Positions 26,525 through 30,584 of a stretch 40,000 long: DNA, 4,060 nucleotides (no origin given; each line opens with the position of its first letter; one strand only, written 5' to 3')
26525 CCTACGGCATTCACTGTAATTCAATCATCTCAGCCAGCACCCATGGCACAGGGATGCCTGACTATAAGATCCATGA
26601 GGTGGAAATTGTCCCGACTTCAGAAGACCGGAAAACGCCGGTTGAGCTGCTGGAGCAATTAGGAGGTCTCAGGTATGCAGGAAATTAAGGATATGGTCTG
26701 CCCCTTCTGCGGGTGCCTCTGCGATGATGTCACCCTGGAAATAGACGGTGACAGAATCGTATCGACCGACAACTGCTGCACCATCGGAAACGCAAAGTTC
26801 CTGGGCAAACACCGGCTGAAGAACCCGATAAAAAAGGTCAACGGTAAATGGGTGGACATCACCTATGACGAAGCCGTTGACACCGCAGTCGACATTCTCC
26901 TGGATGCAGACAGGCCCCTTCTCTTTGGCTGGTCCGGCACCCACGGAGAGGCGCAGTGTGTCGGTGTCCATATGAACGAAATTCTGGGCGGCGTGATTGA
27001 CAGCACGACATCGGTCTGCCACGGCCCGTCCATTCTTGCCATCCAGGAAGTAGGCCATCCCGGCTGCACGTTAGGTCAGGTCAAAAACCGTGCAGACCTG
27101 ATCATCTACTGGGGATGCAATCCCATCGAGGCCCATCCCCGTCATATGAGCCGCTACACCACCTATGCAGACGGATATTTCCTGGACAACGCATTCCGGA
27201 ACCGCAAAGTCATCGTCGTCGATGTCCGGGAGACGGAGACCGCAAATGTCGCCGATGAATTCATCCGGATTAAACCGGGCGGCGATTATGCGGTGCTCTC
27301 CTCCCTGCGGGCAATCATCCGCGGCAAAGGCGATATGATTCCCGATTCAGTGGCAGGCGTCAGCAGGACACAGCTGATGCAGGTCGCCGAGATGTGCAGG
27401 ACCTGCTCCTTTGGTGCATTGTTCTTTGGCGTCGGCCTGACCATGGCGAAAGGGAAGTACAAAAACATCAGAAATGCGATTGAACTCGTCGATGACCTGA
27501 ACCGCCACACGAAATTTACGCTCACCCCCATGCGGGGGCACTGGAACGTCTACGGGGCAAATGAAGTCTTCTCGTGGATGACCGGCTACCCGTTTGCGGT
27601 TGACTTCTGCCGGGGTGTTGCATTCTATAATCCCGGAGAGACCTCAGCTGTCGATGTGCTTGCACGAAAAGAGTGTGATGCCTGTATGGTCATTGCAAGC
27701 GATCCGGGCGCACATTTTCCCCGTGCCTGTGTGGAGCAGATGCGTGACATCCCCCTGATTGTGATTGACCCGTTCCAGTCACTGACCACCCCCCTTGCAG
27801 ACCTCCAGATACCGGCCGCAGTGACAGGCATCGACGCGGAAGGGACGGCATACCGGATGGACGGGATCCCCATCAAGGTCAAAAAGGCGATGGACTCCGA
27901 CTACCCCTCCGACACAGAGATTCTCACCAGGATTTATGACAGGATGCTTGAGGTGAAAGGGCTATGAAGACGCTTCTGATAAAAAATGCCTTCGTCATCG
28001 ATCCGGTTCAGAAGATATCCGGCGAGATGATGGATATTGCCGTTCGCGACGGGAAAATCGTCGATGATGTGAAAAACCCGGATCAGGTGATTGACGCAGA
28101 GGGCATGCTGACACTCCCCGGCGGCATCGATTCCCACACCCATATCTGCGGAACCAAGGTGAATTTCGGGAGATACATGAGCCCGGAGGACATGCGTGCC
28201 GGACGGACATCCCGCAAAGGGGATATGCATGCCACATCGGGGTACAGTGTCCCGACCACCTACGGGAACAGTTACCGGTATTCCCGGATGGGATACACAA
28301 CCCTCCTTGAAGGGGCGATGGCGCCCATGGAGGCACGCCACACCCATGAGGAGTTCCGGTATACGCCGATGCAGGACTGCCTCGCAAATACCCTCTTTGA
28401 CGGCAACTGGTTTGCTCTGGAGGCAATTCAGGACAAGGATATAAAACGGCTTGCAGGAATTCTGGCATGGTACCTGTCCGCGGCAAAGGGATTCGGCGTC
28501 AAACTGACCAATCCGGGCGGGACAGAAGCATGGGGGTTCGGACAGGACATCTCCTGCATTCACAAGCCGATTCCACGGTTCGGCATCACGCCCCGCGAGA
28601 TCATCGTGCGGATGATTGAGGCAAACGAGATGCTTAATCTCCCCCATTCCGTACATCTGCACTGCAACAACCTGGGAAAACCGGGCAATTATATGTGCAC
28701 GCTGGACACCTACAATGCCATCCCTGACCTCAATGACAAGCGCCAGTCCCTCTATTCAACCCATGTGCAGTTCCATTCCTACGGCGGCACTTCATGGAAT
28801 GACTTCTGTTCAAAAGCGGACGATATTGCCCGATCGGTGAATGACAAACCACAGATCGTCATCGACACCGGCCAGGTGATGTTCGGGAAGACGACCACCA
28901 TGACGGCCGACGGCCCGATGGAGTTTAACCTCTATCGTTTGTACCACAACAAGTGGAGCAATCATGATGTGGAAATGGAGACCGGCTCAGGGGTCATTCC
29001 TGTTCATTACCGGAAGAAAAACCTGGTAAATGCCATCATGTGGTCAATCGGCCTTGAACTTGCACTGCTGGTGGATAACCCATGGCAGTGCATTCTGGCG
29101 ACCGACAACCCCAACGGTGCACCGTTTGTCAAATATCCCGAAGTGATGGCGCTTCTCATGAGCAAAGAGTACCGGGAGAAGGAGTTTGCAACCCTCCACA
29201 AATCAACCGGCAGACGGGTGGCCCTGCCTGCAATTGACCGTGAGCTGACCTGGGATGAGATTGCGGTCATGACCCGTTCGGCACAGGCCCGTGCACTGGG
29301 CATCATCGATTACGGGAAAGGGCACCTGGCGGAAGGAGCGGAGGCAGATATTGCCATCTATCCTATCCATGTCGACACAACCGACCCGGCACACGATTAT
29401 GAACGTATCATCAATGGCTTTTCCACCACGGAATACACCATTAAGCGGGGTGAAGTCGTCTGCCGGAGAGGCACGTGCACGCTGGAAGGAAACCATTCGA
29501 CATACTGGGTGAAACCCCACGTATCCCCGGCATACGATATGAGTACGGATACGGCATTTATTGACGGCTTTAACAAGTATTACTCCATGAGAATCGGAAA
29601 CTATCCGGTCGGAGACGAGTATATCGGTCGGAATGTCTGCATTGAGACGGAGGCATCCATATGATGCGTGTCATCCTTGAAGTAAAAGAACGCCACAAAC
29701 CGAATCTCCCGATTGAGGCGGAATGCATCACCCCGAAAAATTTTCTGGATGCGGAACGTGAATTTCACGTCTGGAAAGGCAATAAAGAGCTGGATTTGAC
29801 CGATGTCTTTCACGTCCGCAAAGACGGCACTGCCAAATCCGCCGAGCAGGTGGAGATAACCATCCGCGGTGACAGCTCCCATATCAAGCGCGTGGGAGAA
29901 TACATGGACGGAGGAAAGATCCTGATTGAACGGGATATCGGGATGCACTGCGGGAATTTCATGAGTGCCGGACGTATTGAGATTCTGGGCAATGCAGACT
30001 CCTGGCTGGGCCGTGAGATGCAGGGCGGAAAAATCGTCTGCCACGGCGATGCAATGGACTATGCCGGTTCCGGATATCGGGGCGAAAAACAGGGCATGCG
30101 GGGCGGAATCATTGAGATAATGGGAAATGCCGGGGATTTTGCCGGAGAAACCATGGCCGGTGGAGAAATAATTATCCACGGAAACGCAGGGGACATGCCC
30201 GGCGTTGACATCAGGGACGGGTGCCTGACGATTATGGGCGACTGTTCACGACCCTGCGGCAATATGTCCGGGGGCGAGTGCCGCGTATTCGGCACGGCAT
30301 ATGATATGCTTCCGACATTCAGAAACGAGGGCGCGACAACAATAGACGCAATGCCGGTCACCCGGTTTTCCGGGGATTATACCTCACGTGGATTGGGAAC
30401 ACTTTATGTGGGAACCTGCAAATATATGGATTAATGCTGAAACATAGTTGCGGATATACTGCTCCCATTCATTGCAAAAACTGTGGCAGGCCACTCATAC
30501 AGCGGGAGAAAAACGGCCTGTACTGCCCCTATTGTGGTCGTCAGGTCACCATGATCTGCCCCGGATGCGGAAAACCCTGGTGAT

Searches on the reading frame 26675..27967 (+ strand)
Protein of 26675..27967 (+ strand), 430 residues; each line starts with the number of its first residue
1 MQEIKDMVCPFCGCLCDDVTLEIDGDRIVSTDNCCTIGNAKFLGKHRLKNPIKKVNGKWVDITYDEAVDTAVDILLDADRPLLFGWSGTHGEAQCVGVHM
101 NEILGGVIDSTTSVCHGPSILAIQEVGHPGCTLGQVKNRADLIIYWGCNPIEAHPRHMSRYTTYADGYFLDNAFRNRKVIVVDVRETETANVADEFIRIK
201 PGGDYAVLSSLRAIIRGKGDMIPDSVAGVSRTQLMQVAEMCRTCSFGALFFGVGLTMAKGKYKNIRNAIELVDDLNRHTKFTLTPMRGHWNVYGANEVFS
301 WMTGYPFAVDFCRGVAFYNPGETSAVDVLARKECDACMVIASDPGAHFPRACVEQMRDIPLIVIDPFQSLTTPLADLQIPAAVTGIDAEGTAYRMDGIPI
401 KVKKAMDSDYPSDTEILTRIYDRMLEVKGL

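Call 73: search_protein_families(library=pfam, proteins=[window:26675-27967:+], max_evalue=0.00001)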
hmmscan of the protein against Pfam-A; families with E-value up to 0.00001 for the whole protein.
window:26675-27967:+ (430 aa): 1 family
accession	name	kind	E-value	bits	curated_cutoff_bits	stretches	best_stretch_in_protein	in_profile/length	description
PF00384.28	Molybdopterin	-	3.6e-10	39.9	24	1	47-407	1-335/353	Molybdopterin oxidoreductase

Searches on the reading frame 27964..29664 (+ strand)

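Call 73: search_protein_families(library=pfam, proteins=[window:27964-29664:+], max_evalue=0.00001)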
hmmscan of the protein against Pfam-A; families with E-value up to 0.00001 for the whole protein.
window:27964-29664:+ (566 aa): 1 family
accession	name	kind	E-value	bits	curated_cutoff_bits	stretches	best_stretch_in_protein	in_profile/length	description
PF07969.17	Amidohydro_3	-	1.5e-61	209.8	29.7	1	41-499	1-471/472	Amidohydrolase family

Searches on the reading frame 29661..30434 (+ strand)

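Call 73: search_protein_families(library=pfam, proteins=[window:29661-30434:+], max_evalue=0.00001)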
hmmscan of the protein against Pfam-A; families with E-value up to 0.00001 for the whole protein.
window:29661-30434:+ (257 aa): 1 family
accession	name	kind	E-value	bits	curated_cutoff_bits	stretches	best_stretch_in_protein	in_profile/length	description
PF01493.24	GXGXG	-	6.9e-09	35.9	32.5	0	64-127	102-162/190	GXGXG motif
